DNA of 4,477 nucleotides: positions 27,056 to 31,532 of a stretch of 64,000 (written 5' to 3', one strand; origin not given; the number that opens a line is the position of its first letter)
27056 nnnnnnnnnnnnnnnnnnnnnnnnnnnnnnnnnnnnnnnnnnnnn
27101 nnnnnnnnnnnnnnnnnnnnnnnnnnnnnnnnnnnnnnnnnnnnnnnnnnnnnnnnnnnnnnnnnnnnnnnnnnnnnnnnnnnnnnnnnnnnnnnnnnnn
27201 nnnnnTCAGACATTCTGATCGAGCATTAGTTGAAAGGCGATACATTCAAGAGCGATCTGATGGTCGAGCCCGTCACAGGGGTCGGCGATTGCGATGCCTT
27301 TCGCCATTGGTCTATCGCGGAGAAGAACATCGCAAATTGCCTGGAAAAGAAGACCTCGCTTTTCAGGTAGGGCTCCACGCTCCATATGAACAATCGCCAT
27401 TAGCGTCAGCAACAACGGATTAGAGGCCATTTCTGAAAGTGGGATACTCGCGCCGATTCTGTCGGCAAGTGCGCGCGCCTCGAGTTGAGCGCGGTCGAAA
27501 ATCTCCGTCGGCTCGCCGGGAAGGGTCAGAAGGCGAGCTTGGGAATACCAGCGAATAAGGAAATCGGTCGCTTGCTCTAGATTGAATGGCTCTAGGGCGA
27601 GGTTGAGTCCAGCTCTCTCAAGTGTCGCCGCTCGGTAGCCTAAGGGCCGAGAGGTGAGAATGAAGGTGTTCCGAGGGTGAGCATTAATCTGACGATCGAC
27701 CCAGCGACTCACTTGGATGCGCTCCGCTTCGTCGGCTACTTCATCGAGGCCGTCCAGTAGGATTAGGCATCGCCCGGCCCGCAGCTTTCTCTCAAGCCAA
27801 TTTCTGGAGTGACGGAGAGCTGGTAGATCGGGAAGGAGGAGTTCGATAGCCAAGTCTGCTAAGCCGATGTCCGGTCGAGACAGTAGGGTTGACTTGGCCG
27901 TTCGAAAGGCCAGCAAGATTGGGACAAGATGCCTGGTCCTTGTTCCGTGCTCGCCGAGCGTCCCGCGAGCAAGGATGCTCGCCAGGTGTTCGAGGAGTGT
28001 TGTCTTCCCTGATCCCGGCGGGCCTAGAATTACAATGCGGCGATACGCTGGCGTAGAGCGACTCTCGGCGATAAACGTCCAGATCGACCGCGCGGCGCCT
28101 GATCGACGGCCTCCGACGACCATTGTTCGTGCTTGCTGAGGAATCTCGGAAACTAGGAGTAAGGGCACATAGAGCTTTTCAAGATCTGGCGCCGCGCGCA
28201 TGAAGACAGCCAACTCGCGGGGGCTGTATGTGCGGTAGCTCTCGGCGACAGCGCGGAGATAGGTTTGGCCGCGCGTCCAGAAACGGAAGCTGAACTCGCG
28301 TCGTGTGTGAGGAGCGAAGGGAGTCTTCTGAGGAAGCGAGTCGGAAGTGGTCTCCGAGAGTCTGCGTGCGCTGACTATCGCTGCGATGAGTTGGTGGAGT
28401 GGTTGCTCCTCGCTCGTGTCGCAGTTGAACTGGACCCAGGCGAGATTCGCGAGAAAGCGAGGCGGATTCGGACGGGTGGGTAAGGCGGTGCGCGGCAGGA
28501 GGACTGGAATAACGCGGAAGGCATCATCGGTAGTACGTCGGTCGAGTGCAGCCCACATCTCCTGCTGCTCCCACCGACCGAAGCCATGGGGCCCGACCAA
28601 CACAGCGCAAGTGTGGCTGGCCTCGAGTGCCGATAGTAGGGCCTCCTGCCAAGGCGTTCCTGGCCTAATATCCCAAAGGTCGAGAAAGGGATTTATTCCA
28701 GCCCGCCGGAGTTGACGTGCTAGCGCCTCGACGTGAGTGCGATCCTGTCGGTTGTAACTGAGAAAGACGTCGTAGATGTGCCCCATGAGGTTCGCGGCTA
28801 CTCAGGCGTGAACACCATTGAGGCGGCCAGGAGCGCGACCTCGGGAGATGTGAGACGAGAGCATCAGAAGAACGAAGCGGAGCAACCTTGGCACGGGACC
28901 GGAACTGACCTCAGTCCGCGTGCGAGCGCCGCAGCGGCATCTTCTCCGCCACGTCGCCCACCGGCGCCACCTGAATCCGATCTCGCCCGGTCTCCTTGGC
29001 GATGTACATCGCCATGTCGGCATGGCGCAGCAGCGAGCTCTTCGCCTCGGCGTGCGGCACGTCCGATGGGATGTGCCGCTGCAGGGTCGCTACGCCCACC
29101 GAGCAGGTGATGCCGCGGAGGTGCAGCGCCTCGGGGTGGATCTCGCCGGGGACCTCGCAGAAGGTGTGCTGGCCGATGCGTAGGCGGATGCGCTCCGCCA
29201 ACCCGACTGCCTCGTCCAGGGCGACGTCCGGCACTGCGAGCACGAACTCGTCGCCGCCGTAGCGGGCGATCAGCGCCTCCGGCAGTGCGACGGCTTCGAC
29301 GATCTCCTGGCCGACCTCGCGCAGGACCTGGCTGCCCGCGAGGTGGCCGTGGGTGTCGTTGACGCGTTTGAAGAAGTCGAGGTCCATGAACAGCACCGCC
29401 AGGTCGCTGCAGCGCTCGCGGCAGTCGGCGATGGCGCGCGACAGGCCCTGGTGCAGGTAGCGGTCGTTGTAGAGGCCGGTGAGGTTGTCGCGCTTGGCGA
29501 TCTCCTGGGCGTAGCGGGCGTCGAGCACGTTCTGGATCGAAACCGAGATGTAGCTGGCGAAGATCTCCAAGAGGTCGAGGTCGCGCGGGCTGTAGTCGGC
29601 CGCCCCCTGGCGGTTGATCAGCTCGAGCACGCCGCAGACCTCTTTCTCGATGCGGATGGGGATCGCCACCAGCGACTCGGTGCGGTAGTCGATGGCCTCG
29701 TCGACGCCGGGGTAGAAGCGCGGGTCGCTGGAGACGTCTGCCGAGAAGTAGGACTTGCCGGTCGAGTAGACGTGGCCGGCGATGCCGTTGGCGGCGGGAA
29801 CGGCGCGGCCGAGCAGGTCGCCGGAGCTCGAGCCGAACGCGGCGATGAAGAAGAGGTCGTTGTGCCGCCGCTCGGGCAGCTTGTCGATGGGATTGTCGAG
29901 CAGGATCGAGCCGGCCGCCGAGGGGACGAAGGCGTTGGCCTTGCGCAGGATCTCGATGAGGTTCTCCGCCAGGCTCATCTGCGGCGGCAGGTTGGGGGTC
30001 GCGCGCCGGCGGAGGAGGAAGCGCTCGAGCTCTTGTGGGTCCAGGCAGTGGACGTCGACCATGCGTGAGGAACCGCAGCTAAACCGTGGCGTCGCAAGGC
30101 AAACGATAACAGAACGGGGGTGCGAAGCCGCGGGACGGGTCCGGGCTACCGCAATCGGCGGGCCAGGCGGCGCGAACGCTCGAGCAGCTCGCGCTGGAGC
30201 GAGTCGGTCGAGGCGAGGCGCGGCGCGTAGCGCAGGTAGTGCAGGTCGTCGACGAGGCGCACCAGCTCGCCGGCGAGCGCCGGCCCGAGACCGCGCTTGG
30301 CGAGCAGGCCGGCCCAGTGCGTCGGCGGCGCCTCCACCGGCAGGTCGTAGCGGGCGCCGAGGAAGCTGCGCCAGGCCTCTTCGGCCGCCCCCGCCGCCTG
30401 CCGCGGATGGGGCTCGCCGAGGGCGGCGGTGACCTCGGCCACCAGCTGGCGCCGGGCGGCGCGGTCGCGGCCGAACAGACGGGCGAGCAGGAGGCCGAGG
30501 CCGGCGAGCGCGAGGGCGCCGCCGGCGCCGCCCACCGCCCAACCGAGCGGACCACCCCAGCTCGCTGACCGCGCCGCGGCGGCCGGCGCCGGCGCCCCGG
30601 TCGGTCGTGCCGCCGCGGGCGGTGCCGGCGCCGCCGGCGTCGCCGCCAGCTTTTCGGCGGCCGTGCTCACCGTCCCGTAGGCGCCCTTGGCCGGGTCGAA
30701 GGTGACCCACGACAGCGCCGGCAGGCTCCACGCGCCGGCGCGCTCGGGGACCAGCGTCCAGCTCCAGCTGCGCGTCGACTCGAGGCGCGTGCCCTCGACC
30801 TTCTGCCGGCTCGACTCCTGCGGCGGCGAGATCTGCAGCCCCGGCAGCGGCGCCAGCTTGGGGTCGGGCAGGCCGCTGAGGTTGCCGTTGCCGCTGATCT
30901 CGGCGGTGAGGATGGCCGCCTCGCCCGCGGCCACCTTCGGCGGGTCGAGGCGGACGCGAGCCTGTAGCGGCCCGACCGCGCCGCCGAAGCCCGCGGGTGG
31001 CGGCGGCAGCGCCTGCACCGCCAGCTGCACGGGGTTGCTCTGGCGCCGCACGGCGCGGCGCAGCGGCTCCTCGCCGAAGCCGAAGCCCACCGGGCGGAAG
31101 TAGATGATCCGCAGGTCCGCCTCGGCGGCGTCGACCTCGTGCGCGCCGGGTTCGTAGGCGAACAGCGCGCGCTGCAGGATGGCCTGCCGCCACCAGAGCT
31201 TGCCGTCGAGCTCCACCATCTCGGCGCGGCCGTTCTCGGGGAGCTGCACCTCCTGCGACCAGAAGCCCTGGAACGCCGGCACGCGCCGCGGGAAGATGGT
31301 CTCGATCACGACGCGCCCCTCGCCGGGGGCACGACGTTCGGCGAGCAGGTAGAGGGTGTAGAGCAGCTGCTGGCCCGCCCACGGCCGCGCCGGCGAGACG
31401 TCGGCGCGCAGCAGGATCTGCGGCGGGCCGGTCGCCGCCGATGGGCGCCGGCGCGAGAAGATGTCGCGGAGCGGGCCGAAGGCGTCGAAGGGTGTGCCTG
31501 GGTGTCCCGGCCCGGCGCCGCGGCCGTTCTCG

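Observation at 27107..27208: Exactly one in-frame TGA splits the NLR-like gene inside the NACHT module; both halves otherwise intact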

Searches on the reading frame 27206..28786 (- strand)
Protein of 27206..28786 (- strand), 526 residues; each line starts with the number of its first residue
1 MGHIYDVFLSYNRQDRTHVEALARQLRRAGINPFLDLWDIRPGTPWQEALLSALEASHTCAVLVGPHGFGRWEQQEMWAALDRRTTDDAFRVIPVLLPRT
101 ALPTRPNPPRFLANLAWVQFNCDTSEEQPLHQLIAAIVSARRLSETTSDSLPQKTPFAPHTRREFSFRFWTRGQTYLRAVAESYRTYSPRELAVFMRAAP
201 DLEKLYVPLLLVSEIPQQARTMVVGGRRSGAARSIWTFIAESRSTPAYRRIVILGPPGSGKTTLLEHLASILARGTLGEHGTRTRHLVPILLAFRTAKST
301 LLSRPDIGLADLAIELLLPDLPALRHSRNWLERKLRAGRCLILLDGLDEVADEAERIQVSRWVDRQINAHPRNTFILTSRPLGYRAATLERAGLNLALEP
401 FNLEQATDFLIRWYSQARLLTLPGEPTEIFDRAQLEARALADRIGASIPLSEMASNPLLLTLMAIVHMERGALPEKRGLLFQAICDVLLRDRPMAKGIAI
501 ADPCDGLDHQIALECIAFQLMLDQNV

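Call 4: search_protein_families(library=pfam, proteins=[window:27209-28786:-], max_evalue=0.01)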
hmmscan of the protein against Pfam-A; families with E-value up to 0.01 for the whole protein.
window:27209-28786:- (526 aa): 16 families
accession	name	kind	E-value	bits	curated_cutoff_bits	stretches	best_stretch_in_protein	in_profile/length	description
PF13676.11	TIR_2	-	1.8e-25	90.2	28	1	7-134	1-122/122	TIR domain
PF05729.18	NACHT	-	1.1e-17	64.8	26.7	1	249-416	1-166/167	NACHT domain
PF13191.12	AAA_16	-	6.5e-07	30.4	32.6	1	244-356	20-149/167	AAA ATPase domain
PF01582.25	TIR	-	2.3e-06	27.9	21.3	1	5-96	2-95/179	TIR domain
PF24883.2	NPHP3_N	-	2.8e-05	24.8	24.8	0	332-380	118-164/164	Nephrocystin 3, N-terminal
PF13521.12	AAA_28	-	5.1e-05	24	27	1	250-281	1-32/164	AAA domain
PF20720.3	nSTAND3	-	5.3e-05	23.4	27.2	1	249-271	18-40/155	Novel STAND NTPase 3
PF13401.12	AAA_22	-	5.9e-05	23.8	27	1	251-354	8-100/130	AAA domain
PF25199.1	nSTAND_NTPase5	-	7.5e-05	23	34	1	241-273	34-66/145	Novel STAND NTPase 5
PF07728.20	AAA_5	-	0.00068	20.1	22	1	251-274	2-26/139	AAA domain (dynein-related subfamily)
PF13238.12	AAA_18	-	0.0013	19.6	29.4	1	251-272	1-22/128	AAA domain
PF00005.33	ABC_tran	-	0.0015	19.6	25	1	249-273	12-36/137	ABC transporter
PF13481.12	AAA_25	-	0.006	16.7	27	0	247-276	32-61/195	AAA domain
PF02492.25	cobW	-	0.006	16.6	20.7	0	251-269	3-21/180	CobW/HypB/UreG, nucleotide-binding domain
PF00004.35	AAA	-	0.0072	17.2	21.2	0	252-273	2-23/131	ATPase family associated with various cellular activities (AAA)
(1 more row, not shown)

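Call 5: search_protein_families(library=padloc, proteins=[window:27209-28786:-], max_evalue=0.01)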
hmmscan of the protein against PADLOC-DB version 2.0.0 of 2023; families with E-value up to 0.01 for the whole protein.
window:27209-28786:- (526 aa): 8 families
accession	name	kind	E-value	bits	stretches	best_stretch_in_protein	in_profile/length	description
PDLC02012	SAVED5--SAVED_TIR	-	4.1e-10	37.3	1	6-64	15-72/404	-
PDLC03957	bSEFIR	-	8.7e-07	27.1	1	6-47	40-84/412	-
PDLC05062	PDC-S66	-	4.9e-06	24.2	1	5-95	149-240/282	-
PDLC04140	mad8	-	0.00028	18.5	1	249-272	28-51/314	mads_8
PDLC04232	IetA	-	0.00074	17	1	247-273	115-141/330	-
PDLC00728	Effector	-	0.0039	14.2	1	6-64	11-69/432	TIR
PDLC01515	Csx3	-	0.0041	14.7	1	247-273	5-31/183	"CAS-I,CAS-III; associated"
PDLC00727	Effector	-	0.0043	13.6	1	7-64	176-233/590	TIR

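Call 9: find_encoding_contigs(protein=window:27206-28786:-, flank=10000, max_places=10)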
Protein window:27206-28786:- (526 aa): 1 contig read that carries it; 1 place shown.
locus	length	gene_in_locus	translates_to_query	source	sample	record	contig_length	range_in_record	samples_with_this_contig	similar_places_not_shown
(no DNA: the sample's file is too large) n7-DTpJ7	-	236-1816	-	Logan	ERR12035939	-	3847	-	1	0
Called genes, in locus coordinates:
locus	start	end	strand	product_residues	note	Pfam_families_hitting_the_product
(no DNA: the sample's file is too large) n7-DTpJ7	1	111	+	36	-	?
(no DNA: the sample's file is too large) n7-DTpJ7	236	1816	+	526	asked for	PF01582:TIR (weak), PF13676:TIR_2, PF13191:AAA_16 (weak), PF05729:NACHT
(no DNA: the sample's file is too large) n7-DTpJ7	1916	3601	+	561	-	-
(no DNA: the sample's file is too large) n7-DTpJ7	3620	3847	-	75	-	?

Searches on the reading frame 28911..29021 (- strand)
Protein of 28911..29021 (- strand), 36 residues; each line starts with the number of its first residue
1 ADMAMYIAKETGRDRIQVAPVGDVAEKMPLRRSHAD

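Call 40: find_encoding_contigs(protein=window:28911-29021:-, flank=5000, max_places=6)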
Protein window:28911-29021:- (36 aa): 1 contig read that carries it; 1 place shown.
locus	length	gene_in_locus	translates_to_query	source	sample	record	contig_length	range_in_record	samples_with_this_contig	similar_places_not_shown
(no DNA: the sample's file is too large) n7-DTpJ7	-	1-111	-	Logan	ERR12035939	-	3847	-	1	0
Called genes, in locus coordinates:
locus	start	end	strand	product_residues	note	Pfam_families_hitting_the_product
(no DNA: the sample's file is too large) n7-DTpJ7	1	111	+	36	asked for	?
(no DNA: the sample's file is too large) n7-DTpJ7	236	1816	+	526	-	PF01582:TIR (weak), PF13676:TIR_2, PF13191:AAA_16 (weak), PF05729:NACHT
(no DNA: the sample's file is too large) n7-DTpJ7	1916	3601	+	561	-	-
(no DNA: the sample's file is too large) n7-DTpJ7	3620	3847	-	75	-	?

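Call 44: list_cluster_members(proteins=[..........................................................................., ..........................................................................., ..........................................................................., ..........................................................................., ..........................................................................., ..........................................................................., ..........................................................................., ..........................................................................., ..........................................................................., window:28914-29021:-])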
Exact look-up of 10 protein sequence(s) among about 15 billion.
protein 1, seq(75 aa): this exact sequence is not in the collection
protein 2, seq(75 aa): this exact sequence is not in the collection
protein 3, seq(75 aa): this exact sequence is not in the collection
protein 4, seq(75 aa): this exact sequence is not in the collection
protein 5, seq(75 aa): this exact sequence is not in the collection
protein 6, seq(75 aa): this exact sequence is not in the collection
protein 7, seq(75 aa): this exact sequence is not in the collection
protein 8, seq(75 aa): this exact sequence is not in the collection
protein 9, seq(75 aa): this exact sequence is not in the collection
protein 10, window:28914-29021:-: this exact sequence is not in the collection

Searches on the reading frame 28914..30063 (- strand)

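Call 24: find_related_loci(query=window:28914-30063:-, collection=genome_contigs, flank=10000)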
Query window:28914-30063:- (383 aa) in genome_contigs; peptide patterns used: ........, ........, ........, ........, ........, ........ (x = any residue, [..] = any of these).
600 stretches matched a pattern (row limit reached: there are more); 3 encode a relative of the query (tblastn E <= 1e-3); 3 distinct loci.
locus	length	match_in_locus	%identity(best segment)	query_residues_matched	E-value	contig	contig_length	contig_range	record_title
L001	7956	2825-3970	75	1-382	1e-98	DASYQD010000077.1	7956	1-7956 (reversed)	MAG TPA_asm: Thermoanaerobaculia bacterium isolate SMAG_U4476 k141_82100, whole genome shotgun sequence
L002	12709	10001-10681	52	18-244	7e-31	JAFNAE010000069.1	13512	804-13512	MAG: Acidobacteria bacterium isolate CTSoil_010 scaffold_2465, whole genome shotgun sequence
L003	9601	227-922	48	2-233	6e-31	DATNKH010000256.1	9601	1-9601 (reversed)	MAG TPA_asm: Thermoanaerobaculia bacterium isolate SMAG_U11420 k141_429345, whole genome shotgun sequence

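Call 60: search_protein_families(library=pfam, proteins=[L001:3982-5064:-], max_evalue=0.001)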
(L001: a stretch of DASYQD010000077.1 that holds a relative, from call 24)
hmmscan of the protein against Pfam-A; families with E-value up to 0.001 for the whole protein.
L001:3982-5064:- (361 aa): 2 families
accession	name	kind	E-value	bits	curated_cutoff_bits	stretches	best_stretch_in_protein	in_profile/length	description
PF00849.27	PseudoU_synth_2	-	2.1e-32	112.9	26.8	1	95-252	1-152/152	RNA pseudouridylate synthase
PF01479.30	S4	-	0.00022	21.3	22.8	1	18-64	2-46/48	S4 domain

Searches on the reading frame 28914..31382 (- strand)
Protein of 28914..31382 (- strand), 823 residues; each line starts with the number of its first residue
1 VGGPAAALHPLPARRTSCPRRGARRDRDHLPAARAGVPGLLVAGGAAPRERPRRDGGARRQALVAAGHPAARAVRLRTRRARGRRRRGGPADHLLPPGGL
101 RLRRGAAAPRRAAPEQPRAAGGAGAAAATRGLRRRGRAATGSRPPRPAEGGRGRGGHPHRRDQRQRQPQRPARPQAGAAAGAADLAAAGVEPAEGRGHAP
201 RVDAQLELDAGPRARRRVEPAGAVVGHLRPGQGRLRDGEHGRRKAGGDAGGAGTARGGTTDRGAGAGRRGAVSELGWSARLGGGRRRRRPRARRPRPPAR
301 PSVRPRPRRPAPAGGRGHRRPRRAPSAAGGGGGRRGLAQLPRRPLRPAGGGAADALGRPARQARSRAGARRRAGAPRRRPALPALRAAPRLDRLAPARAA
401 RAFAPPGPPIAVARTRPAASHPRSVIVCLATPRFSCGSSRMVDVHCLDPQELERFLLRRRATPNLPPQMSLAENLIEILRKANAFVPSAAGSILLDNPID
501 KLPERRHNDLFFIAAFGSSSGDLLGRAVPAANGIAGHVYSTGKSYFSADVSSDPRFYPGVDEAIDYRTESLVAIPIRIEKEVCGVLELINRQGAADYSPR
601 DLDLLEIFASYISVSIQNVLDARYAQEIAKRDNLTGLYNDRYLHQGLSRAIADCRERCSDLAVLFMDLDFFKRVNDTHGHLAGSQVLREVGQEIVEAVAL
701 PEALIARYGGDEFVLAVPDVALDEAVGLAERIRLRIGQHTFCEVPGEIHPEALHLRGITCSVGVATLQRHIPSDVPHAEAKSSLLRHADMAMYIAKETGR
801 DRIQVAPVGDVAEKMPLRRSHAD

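Call 11: search_protein_families(library=pfam, proteins=[window:28914-31382:-], max_evalue=0.001)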
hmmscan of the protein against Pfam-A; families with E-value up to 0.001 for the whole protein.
window:28914-31382:- (823 aa): 4 families
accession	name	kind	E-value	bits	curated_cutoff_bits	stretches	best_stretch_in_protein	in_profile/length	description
PF00990.26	GGDEF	-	1.1e-33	116.7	23.8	1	629-802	1-161/161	Diguanylate cyclase, GGDEF domain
PF13185.12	GAF_2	-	3.2e-13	50.5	28.6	1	473-617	6-136/136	GAF domain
PF01590.32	GAF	-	1.4e-10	42.2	22.4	1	475-616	6-133/133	GAF domain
PF13492.12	GAF_3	-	3.2e-08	34.5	27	1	523-618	45-129/129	GAF domain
